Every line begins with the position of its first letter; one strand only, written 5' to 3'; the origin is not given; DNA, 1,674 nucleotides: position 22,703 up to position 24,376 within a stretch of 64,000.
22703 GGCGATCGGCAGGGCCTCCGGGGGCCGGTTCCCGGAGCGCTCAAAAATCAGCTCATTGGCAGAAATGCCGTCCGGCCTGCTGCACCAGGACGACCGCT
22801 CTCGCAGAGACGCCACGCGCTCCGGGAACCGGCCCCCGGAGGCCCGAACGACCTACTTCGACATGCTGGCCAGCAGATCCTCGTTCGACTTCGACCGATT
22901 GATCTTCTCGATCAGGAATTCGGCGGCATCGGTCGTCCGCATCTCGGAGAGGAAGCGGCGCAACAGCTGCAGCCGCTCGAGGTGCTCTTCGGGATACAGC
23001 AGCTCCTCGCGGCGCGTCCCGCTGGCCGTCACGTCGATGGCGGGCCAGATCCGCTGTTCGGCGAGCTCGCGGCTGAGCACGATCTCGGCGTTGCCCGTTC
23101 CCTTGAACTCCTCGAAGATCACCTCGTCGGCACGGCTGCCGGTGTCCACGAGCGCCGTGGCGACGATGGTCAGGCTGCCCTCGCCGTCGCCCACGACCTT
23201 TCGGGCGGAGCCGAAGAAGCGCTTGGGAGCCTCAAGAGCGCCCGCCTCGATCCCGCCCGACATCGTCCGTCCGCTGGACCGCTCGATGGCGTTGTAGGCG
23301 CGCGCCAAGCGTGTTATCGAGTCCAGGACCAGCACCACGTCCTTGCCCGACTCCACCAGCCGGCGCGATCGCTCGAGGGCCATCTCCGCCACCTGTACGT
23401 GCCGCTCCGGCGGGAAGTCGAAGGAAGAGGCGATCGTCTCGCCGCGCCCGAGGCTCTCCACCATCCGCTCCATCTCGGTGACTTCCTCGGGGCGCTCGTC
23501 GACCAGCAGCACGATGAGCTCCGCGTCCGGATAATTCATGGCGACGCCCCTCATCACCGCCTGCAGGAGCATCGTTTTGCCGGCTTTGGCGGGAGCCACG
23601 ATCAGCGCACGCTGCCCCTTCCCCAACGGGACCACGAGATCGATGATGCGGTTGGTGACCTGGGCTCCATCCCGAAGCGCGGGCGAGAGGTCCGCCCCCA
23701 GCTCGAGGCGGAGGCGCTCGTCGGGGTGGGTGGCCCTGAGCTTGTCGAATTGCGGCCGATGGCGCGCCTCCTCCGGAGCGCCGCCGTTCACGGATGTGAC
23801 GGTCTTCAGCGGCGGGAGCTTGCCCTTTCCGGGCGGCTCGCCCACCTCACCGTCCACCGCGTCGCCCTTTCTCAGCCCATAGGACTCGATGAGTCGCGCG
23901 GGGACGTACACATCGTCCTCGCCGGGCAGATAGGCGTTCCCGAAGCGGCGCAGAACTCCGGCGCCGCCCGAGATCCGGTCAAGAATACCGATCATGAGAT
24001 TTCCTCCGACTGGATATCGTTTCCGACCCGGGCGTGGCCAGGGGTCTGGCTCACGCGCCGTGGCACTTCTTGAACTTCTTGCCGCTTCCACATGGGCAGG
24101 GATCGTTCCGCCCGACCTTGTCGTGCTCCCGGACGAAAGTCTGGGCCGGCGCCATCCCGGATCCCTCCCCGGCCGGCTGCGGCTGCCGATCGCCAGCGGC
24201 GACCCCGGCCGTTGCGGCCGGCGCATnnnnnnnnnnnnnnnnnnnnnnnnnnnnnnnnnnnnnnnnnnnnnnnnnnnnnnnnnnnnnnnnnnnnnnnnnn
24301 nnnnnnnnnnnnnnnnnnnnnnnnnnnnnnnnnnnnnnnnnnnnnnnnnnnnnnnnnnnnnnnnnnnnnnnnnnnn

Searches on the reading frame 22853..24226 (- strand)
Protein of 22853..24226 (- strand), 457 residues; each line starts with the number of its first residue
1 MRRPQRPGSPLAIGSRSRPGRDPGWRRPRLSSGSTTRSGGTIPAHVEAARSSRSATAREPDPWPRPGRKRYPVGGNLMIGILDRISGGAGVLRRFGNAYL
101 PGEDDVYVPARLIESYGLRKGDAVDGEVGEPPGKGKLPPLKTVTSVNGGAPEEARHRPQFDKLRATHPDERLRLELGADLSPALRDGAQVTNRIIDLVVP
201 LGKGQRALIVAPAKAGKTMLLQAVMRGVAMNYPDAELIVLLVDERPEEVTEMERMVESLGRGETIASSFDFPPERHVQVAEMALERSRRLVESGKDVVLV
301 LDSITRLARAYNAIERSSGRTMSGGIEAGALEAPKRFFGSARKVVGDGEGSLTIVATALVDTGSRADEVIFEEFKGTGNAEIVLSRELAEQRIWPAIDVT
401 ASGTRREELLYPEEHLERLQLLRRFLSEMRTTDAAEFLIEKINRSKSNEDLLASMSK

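Call 9: search_protein_families(library=pfam, proteins=[window:22853-24226:-])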
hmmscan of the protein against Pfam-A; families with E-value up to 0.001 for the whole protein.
window:22853-24226:- (457 aa): 2 families
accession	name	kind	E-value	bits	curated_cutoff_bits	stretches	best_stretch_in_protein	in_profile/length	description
PF00006.31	ATP-synt_ab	-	7.2e-29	101.4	29.5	1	193-402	3-211/213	ATP synthase alpha/beta family, nucleotide-binding domain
PF07497.18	Rho_RNA_bind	-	1.3e-15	57.3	27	1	80-152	3-73/73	Rho termination factor, RNA-binding domain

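Call 13: find_homologous_proteins(query=window:22856-23995:-)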
Query seq(380 aa) (380 aa): 8000 proteins with E <= 0.001 among 8000 candidates; the best 120 are listed.
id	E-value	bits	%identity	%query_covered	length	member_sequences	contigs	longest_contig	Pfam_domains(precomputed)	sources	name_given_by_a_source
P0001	1.4e-239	812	100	100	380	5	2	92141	PF07497.19,PF00006.32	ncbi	ncbi:MAG: transcription termination factor Rho [Gemmatimonadota bacterium]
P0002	2.0e-222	756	93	100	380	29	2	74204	PF07497.19,PF00006.32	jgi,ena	jgi:transcription termination factor Rho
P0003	2.8e-208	709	86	100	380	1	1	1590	PF07497.19,PF00006.32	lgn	-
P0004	3.5e-207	706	87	100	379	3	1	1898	PF07497.19,PF00006.32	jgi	jgi:transcription termination factor Rho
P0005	6.5e-207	705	86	100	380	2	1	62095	PF07497.19,PF00006.32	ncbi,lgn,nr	ncbi:MAG TPA: transcription termination factor Rho [Gemmatimonadota bacterium]|nr:transcription term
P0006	2.0e-206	703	85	100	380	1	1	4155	PF07497.19,PF00006.32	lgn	-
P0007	6.3e-204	695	84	100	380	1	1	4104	PF07497.19,PF00006.32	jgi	jgi:transcription termination factor Rho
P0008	1.1e-203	694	84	100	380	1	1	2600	PF07497.19,PF00006.32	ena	-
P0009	7.3e-203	691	83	100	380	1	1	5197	PF07497.19,PF00006.32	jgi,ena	jgi:transcription termination factor Rho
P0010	8.3e-203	691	83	100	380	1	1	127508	PF07497.19,PF00006.32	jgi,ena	-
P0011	1.4e-202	690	84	100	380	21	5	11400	PF07497.19,PF00006.32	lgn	-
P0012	2.6e-202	690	83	100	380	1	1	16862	PF07497.19,PF00006.32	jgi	jgi:transcription termination factor Rho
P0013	4.3e-202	689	83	100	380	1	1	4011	PF07497.19,PF00006.32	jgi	jgi:transcription termination factor Rho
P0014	5.9e-202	688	83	100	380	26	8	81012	PF07497.19,PF00006.32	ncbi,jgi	ncbi:MAG TPA: transcription termination factor Rho [Gemmatimonadota bacterium]|jgi:transcription ter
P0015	1.0e-201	688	83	100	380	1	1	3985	PF07497.19,PF00006.32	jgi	jgi:transcription termination factor Rho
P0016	1.2e-201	687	82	100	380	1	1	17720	PF07497.19,PF00006.32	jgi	jgi:transcription termination factor Rho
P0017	2.1e-201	687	82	100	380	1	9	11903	PF07497.19,PF00006.32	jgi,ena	jgi:transcription termination factor Rho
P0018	3.7e-201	686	83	100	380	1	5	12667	PF07497.19,PF00006.32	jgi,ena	jgi:transcription termination factor Rho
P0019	4.1e-201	686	82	100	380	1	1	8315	PF07497.19,PF00006.32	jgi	jgi:transcription termination factor Rho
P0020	6.3e-201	685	83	100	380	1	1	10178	PF07497.19,PF00006.32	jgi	jgi:transcription termination factor Rho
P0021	9.5e-201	684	82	100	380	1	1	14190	PF07497.19,PF00006.32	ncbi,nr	ncbi:MAG TPA: transcription termination factor Rho [Gemmatimonadota bacterium]|nr:transcription term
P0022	1.2e-200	684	82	100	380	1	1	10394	PF07497.19,PF00006.32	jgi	-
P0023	1.3e-200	684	84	100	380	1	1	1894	PF07497.19,PF00006.32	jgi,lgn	jgi:transcription termination factor Rho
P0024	2.2e-200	683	82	100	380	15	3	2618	PF07497.19,PF00006.32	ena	-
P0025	4.9e-200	682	82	100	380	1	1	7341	PF07497.19,PF00006.32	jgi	jgi:transcription termination factor Rho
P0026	5.0e-200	682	84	100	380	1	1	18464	PF07497.19,PF00006.32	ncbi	ncbi:MAG: transcription termination factor Rho [Gemmatimonadota bacterium]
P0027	5.9e-200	682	82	100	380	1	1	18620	PF07497.19,PF00006.32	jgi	jgi:transcription termination factor Rho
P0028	8.4e-200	681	82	100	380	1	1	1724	PF07497.19,PF00006.32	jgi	jgi:transcription termination factor Rho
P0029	9.5e-200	681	82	100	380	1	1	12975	PF07497.19,PF00006.32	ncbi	ncbi:transcription termination factor Rho [soil metagenome]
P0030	1.2e-199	681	82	100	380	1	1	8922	PF07497.19,PF00006.32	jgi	jgi:transcription termination factor Rho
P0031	1.3e-199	681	82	100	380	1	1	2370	PF07497.19,PF00006.32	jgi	jgi:transcription termination factor Rho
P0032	1.6e-199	680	82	100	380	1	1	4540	PF07497.19,PF00006.32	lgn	-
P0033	2.0e-199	680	82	100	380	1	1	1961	PF07497.19,PF00006.32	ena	-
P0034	2.7e-199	680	82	100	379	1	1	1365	PF07497.19,PF00006.32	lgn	-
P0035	3.3e-199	679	82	100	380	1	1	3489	PF07497.19,PF00006.32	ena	-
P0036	2.8e-198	676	84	100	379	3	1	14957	PF07497.19,PF00006.32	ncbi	-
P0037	3.7e-197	673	82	100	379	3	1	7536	PF07497.19,PF00006.32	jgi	-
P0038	5.2e-197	672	82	100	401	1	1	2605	PF07497.19,PF00006.32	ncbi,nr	ncbi:MAG TPA: transcription termination factor Rho [Gemmatimonadota bacterium]|nr:transcription term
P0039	7.0e-195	665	82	100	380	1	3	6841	PF07497.19,PF00006.32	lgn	-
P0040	4.2e-190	649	80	100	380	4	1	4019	PF07497.19,PF00006.32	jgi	jgi:transcription termination factor Rho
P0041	6.5e-190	649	79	100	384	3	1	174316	PF07497.19,PF00006.32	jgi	jgi:transcription termination factor Rho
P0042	8.0e-189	645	80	100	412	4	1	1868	PF07497.19,PF00006.32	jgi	jgi:transcription termination factor Rho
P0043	4.4e-188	643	80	100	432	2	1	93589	PF07497.19,PF00006.32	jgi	jgi:transcription termination factor Rho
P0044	8.4e-186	635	79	99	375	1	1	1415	PF07497.19,PF00006.32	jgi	jgi:transcription termination factor Rho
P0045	4.6e-185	633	77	100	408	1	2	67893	PF07497.19,PF00006.32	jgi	jgi:transcription termination factor Rho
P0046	4.9e-184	629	79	99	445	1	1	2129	PF07497.19,PF00006.32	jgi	-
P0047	5.6e-183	626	78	99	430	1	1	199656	PF07497.19,PF00006.32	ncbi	-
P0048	1.4e-161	556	82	83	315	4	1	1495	PF00006.32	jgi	jgi:transcription termination factor Rho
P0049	7.9e-142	491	-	-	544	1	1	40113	PF07497.19,PF07498.19,PF00006.32,PF05729.19,PF19568.6,PF13481.13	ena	-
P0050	5.0e-141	488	-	-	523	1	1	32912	PF07497.19,PF07498.19,PF00006.32,PF05729.19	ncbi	-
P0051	3.6e-140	485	63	99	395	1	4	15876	PF07497.19,PF00006.32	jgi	jgi:transcription termination factor Rho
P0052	1.4e-137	477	63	99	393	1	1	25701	PF07497.19,PF00006.32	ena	-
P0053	7.0e-137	474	63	99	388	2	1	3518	PF07497.19,PF00006.32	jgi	jgi:transcription termination factor Rho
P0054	7.4e-137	474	62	99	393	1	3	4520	PF07497.19,PF00006.32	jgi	jgi:transcription termination factor Rho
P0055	7.7e-137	474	63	99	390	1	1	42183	PF07497.19,PF00006.32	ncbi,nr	ncbi:MAG: hypothetical protein JWM27_3164 [Gemmatimonadetes bacterium]|nr:hypothetical protein [Gemm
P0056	9.9e-137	474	64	99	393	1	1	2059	PF07497.19,PF00006.32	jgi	jgi:transcription termination factor Rho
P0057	9.9e-137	474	80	73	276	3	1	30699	PF07497.19,PF00006.32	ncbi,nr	ncbi:MAG: transcription termination factor Rho, partial [Gemmatimonadota bacterium]|nr:transcription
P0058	1.4e-136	473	62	99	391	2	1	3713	PF07497.19,PF00006.32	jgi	jgi:transcription termination factor Rho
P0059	1.7e-136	473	63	99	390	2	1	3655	PF07497.19,PF00006.32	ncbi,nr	ncbi:MAG TPA: transcription termination factor Rho [Longimicrobium sp.]|nr:transcription termination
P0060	4.1e-136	472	62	99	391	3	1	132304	PF07497.19,PF00006.32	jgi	jgi:transcription termination factor Rho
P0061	6.4e-136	471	63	99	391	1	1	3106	PF07497.19,PF00006.32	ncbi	-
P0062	8.5e-136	471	62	98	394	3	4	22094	PF07497.19,PF00006.32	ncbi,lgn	-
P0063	9.7e-136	471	60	99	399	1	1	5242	PF07497.19,PF00006.32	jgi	jgi:transcription termination factor Rho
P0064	1.1e-135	470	63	99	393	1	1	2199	PF07497.19,PF00006.32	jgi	jgi:transcription termination factor Rho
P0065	1.5e-135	470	62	99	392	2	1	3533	PF07497.19,PF00006.32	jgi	jgi:transcription termination factor Rho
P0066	1.5e-135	470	62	99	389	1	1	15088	PF07497.19,PF00006.32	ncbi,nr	ncbi:MAG TPA: transcription termination factor Rho [Longimicrobiaceae bacterium]|nr:transcription te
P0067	1.6e-135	470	61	98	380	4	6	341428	PF07497.19,PF00006.32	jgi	-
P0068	1.8e-135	470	61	98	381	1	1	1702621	PF07497.19,PF00006.32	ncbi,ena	-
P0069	1.8e-135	470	62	99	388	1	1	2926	PF07497.19,PF00006.32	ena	-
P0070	2.0e-135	470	63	99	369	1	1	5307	PF07497.19,PF00006.32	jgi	jgi:transcription termination factor Rho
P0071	2.0e-135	470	63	99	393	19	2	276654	PF07497.19,PF00006.32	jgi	jgi:transcription termination factor Rho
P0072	2.0e-135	470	61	99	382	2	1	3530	PF07497.19,PF00006.32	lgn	-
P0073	2.1e-135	470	62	99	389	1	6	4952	PF07497.19,PF00006.32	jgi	jgi:transcription termination factor Rho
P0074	2.3e-135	469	61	99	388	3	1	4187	PF07497.19,PF00006.32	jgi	-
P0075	2.6e-135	469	63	98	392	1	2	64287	PF07497.19,PF00006.32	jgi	jgi:transcription termination factor Rho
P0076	3.1e-135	469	63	99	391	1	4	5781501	PF07497.19,PF00006.32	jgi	jgi:transcription termination factor Rho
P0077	3.2e-135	469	60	98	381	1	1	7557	PF07497.19,PF00006.32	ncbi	ncbi:MAG: transcription termination factor Rho [Longimicrobiales bacterium]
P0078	3.6e-135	469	60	99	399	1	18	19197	PF07497.19,PF00006.32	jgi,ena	jgi:transcription termination factor Rho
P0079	3.9e-135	469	61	99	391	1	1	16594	PF07497.19,PF00006.32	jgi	jgi:transcription termination factor Rho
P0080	4.1e-135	469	63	99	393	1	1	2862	PF07497.19,PF00006.32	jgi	-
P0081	4.3e-135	469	62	99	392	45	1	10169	PF07497.19,PF00006.32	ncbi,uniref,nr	ncbi:transcription termination factor Rho [Longimicrobium sp.]|uniref:transcription termination fact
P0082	4.4e-135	468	63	99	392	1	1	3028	PF07497.19,PF00006.32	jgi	jgi:transcription termination factor Rho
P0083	4.7e-135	468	62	99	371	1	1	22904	PF07497.19,PF00006.32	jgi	jgi:transcription termination factor Rho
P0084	6.9e-135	468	62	99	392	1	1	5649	PF07497.19,PF00006.32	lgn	-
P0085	8.4e-135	468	60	99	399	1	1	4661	PF07497.19,PF00006.32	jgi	jgi:transcription termination factor Rho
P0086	8.9e-135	467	62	99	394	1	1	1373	PF07497.19,PF00006.32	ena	-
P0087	9.9e-135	467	62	99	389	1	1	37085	PF07497.19,PF00006.32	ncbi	-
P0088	1.4e-134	467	62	98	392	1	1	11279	PF07497.19,PF00006.32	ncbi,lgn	-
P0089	1.5e-134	467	61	99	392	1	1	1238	PF07497.19,PF00006.32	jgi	jgi:transcription termination factor Rho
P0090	1.5e-134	467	62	99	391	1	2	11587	PF07497.19,PF00006.32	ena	-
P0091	1.6e-134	467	62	99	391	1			PF07497.19,PF00006.32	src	-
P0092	1.8e-134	466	63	98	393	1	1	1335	PF07497.19,PF00006.32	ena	-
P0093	2.0e-134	466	60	99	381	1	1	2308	PF07497.19,PF00006.32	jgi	jgi:transcription termination factor Rho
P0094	2.2e-134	466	62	99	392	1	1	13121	PF07497.19,PF00006.32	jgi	-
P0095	2.6e-134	466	61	99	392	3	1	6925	PF07497.19,PF00006.32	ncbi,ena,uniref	ncbi:MAG TPA: transcription termination factor Rho [Longimicrobium sp.]|uniref:transcription termina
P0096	3.0e-134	466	61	99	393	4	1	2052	PF07497.19,PF00006.32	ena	-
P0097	3.4e-134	466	63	99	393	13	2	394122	PF07497.19,PF00006.32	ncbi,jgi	jgi:transcription termination factor Rho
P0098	4.3e-134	465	62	99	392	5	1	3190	PF07497.19,PF00006.32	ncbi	-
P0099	4.7e-134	465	62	97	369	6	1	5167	PF07497.19,PF00006.32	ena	-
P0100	4.7e-134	465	63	99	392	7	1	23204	PF07497.19,PF00006.32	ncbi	ncbi:MAG TPA: transcription termination factor Rho [Longimicrobium sp.]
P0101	4.7e-134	465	63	99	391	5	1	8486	PF07497.19,PF00006.32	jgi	jgi:transcription termination factor Rho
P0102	6.2e-134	465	62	98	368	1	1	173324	PF07497.19,PF00006.32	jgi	jgi:transcription termination factor Rho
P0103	6.9e-134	465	61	99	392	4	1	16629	PF07497.19,PF00006.32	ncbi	-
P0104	7.4e-134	464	61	98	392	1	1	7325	PF07497.19,PF22707.3,PF00006.32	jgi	-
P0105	7.6e-134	464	62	99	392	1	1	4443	PF07497.19,PF00006.32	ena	-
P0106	8.1e-134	464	63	99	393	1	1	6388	PF07497.19,PF00006.32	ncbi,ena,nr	ncbi:MAG TPA: transcription termination factor Rho [Longimicrobiaceae bacterium]|nr:transcription te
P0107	9.5e-134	464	62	99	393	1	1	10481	PF07497.19,PF00006.32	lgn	-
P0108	1.2e-133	464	60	99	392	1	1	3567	PF07497.19,PF00006.32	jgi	jgi:transcription termination factor Rho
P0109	1.3e-133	464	62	99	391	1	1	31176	PF07497.19,PF00006.32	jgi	jgi:transcription termination factor Rho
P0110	1.3e-133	464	62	99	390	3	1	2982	PF07497.19,PF00006.32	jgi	jgi:transcription termination factor Rho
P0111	1.5e-133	463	62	99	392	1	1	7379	PF07497.19,PF00006.32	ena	-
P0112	1.7e-133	463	59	98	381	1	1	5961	PF07497.19,PF00006.32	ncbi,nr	ncbi:MAG: transcription termination factor Rho [Gemmatimonadetes bacterium]|nr:transcription termina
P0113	1.8e-133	463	61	99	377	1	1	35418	PF07497.19,PF00006.32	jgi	jgi:transcription termination factor Rho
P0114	2.1e-133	463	61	99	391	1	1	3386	PF07497.19,PF00006.32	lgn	-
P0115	2.1e-133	463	62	99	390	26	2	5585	PF07497.19,PF00006.32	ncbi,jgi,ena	ncbi:MAG: transcription termination factor Rho [Longimicrobiaceae bacterium]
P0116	2.3e-133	463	61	99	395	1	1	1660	PF07497.19,PF00006.32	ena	-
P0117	2.6e-133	463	59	97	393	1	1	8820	PF07497.19,PF00006.32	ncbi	-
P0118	2.7e-133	463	60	99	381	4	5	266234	PF07497.19,PF00006.32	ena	-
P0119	2.8e-133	463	61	99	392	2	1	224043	PF07497.19,PF00006.32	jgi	jgi:transcription termination factor Rho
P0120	3.6e-133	462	62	99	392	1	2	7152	PF07497.19,PF00006.32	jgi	jgi:transcription termination factor Rho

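Call 14: find_encoding_contigs(protein=P0001, flank=4000, max_places=6)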
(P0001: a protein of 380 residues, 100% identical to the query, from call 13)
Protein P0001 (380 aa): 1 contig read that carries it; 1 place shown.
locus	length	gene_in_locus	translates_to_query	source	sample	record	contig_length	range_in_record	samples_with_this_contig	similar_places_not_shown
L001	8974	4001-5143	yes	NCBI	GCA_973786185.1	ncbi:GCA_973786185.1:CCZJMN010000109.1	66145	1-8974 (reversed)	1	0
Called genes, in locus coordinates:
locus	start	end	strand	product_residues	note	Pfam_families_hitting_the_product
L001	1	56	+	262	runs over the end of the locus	PF09976:TPR_21 (faint), PF13512:TPR_18 (weak), PF07719:TPR_2 (faint), PF12895:ANAPC3 (faint), PF13174:TPR_6 (faint), PF13428:TPR_14 (faint), PF13432:TPR_16, PF13525:YfiO, +1 more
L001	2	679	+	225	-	PF01467:CTP_transf_like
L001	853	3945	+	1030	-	PF07517:SecA_DEAD, PF00270:DEAD (faint), PF01043:SecA_PP_bind, PF21090:P-loop_SecA, PF07516:SecA_SW, PF02810:SEC-C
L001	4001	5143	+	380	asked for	PF07497:Rho_RNA_bind, PF00006:ATP-synt_ab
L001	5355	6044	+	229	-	PF20582:UPF0758_N, PF04002:RadC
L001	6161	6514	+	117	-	-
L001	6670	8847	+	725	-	PF01966:HD (weak), PF13328:HD_4, PF04607:RelA_SpoT, PF02824:TGS, PF01842:ACT (faint), PF19296:RelA_AH, PF28438:RelA_RIS, PF13291:ACT_4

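Call 15: find_encoding_contigs(protein=P0002, flank=4000, max_places=6)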
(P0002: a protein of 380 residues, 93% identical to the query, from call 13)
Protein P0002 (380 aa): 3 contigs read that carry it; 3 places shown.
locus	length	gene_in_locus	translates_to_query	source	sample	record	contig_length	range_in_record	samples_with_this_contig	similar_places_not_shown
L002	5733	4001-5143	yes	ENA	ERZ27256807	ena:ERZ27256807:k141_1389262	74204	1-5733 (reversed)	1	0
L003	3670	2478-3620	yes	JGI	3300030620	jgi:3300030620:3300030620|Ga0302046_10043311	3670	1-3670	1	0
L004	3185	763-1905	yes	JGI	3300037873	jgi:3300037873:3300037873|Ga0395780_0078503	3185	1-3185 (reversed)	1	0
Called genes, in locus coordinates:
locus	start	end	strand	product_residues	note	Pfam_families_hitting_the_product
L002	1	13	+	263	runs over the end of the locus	PF13428:TPR_14 (faint), PF13525:YfiO, PF13174:TPR_6 (faint), PF13432:TPR_16 (weak), PF14559:TPR_19 (faint)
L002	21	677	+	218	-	PF01467:CTP_transf_like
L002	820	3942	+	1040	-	PF07517:SecA_DEAD, PF01043:SecA_PP_bind, PF21090:P-loop_SecA, PF07516:SecA_SW, PF02810:SEC-C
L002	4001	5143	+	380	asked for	PF07497:Rho_RNA_bind, PF00006:ATP-synt_ab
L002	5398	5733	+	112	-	?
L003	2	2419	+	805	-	?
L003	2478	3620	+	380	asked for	PF07497:Rho_RNA_bind, PF00006:ATP-synt_ab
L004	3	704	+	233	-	?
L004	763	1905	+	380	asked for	PF07497:Rho_RNA_bind, PF00006:ATP-synt_ab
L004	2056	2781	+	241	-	PF20582:UPF0758_N, PF04002:RadC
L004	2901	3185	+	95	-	?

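Call 16: find_encoding_contigs(protein=P0005, flank=4000, max_places=4)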
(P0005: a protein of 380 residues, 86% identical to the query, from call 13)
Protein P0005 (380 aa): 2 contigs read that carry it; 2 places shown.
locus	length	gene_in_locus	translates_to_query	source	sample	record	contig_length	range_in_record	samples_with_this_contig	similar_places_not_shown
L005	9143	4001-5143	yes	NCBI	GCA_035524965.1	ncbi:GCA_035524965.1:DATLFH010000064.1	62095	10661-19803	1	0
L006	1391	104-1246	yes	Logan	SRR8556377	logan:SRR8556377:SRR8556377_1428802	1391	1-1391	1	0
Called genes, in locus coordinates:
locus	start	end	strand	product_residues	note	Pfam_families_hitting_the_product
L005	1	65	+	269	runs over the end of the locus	PF13512:TPR_18 (faint), PF13174:TPR_6 (faint), PF13428:TPR_14 (faint), PF13432:TPR_16 (weak), PF13525:YfiO, PF14559:TPR_19 (faint)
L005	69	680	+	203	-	PF01467:CTP_transf_like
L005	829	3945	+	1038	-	PF07517:SecA_DEAD, PF00270:DEAD (faint), PF01043:SecA_PP_bind, PF21090:P-loop_SecA, PF07516:SecA_SW, PF02810:SEC-C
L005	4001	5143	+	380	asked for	PF07497:Rho_RNA_bind, PF00006:ATP-synt_ab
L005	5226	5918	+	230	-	PF20582:UPF0758_N, PF04002:RadC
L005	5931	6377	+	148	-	-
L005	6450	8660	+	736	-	PF01966:HD (weak), PF13328:HD_4, PF04607:RelA_SpoT, PF02824:TGS, PF19296:RelA_AH, PF28438:RelA_RIS, PF13291:ACT_4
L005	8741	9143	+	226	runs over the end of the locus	PF03548:LolA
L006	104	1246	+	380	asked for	PF07497:Rho_RNA_bind, PF00006:ATP-synt_ab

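Call 23: find_related_loci(query=P0001, collection=metagenome_contigs, flank=2500)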
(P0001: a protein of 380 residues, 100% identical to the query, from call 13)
Query P0001 (380 aa) in metagenome_contigs; peptide patterns used: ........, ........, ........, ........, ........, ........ (x = any residue, [..] = any of these).
600 stretches matched a pattern (row limit reached: there are more); 600 encode a relative of the query (tblastn E <= 1e-3); the best 80 are kept; 80 distinct loci.
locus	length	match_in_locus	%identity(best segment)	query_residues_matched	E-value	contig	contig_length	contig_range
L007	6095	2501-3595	53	3-379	2e-126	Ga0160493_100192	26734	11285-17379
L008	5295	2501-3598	54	3-380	4e-126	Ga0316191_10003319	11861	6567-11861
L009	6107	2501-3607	52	3-380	4e-126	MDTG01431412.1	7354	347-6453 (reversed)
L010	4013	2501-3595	52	3-379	8e-128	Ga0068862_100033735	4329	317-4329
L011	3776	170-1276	52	3-380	4e-128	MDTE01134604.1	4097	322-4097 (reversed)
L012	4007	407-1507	53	2-380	3e-126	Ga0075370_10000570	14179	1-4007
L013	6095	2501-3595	53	3-379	9e-126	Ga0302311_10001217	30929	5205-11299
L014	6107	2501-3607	52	3-380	1e-125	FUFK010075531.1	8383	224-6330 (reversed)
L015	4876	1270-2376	51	3-380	1e-125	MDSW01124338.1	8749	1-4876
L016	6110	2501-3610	52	2-380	2e-125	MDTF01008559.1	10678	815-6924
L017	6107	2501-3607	52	3-380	2e-125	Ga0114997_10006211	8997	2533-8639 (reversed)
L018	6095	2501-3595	51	3-379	2e-125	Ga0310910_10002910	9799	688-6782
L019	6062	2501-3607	50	3-380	4e-125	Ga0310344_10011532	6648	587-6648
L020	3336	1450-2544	52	3-379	3e-129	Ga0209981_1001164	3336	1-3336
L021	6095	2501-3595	52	3-379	4e-125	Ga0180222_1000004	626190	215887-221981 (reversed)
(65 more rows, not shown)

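Call 24: find_encoding_contigs(protein=P0014, flank=1500, max_places=10)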
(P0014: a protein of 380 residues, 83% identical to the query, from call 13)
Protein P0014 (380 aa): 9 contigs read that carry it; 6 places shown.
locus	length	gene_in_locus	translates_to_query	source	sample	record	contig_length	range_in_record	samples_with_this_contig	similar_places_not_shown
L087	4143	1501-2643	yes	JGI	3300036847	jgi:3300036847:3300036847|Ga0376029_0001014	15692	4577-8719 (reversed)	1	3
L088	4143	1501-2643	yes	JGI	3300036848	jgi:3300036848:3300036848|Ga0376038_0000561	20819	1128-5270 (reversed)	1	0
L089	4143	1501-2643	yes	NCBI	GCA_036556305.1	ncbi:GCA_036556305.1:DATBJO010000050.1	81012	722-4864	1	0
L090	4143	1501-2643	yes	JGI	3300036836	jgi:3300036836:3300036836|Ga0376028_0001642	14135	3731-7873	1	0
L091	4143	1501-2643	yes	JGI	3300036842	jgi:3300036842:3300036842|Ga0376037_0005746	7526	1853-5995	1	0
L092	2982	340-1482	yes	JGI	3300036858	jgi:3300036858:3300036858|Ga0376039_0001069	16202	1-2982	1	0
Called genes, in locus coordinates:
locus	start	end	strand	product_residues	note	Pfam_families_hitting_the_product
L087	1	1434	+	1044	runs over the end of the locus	PF07517:SecA_DEAD, PF00270:DEAD (weak), PF00271:Helicase_C (faint), PF01043:SecA_PP_bind, PF21090:P-loop_SecA, PF07516:SecA_SW, PF02810:SEC-C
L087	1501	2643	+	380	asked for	PF07497:Rho_RNA_bind, PF00006:ATP-synt_ab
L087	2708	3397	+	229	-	PF20582:UPF0758_N, PF12826:HHH_2 (weak), PF04002:RadC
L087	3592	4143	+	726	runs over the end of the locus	PF01966:HD (weak), PF13328:HD_4, PF04607:RelA_SpoT, PF02824:TGS, PF19296:RelA_AH, PF28438:RelA_RIS, PF13291:ACT_4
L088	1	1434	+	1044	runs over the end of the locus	PF07517:SecA_DEAD, PF00270:DEAD (weak), PF00271:Helicase_C (faint), PF01043:SecA_PP_bind, PF21090:P-loop_SecA, PF07516:SecA_SW, PF02810:SEC-C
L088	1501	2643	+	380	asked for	PF07497:Rho_RNA_bind, PF00006:ATP-synt_ab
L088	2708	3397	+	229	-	PF20582:UPF0758_N, PF12826:HHH_2 (weak), PF04002:RadC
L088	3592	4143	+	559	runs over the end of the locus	?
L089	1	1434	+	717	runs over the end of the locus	PF01043:SecA_PP_bind, PF07517:SecA_DEAD, PF21090:P-loop_SecA, PF00271:Helicase_C (faint), PF07516:SecA_SW, PF02810:SEC-C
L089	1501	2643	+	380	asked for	PF07497:Rho_RNA_bind, PF00006:ATP-synt_ab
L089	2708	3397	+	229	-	PF20582:UPF0758_N, PF12826:HHH_2 (weak), PF04002:RadC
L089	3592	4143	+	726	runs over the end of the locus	PF01966:HD (weak), PF13328:HD_4, PF04607:RelA_SpoT, PF02824:TGS, PF19296:RelA_AH, PF28438:RelA_RIS, PF13291:ACT_4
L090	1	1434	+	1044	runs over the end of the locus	PF07517:SecA_DEAD, PF00270:DEAD (weak), PF00271:Helicase_C (faint), PF01043:SecA_PP_bind, PF21090:P-loop_SecA, PF07516:SecA_SW, PF02810:SEC-C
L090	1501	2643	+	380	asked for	PF07497:Rho_RNA_bind, PF00006:ATP-synt_ab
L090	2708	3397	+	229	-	PF20582:UPF0758_N, PF12826:HHH_2 (weak), PF04002:RadC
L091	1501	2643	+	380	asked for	PF07497:Rho_RNA_bind, PF00006:ATP-synt_ab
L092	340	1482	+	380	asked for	PF07497:Rho_RNA_bind, PF00006:ATP-synt_ab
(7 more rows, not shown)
